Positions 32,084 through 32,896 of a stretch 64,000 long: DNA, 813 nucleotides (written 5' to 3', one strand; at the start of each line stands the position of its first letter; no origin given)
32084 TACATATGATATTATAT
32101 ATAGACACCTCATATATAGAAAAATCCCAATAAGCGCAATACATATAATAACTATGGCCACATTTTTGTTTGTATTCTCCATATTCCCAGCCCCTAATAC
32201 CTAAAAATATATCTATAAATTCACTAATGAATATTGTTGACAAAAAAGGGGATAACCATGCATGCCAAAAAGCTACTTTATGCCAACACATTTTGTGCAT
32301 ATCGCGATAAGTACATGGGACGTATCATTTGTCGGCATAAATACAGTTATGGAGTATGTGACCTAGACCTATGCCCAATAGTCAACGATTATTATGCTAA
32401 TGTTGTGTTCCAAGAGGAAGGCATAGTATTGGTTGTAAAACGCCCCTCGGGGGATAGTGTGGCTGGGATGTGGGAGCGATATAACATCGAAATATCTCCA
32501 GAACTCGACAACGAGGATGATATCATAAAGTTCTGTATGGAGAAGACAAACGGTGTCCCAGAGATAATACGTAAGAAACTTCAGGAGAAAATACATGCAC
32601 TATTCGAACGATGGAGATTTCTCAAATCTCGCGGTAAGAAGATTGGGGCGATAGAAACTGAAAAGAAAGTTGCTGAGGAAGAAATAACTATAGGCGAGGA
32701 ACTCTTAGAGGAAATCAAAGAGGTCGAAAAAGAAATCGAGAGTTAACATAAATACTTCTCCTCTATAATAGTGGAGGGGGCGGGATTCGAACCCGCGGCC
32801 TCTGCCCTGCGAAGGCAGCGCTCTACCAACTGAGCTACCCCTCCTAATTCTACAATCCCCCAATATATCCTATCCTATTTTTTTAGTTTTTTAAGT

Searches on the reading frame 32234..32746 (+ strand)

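Call 58: search_protein_families(library=pfam, proteins=[window:32234-32746:+], max_evalue=0.01)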
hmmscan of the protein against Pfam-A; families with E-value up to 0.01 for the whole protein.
window:32234-32746:+ (170 aa): 2 families
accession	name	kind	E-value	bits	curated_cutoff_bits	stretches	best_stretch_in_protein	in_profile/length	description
PF01778.22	Ribosomal_L28e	-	2.1e-06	28.7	33.2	1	20-123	12-112/115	Ribosomal L28e protein family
PF14815.12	NUDIX_4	-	0.00021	21.5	35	1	57-109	4-53/113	NUDIX domain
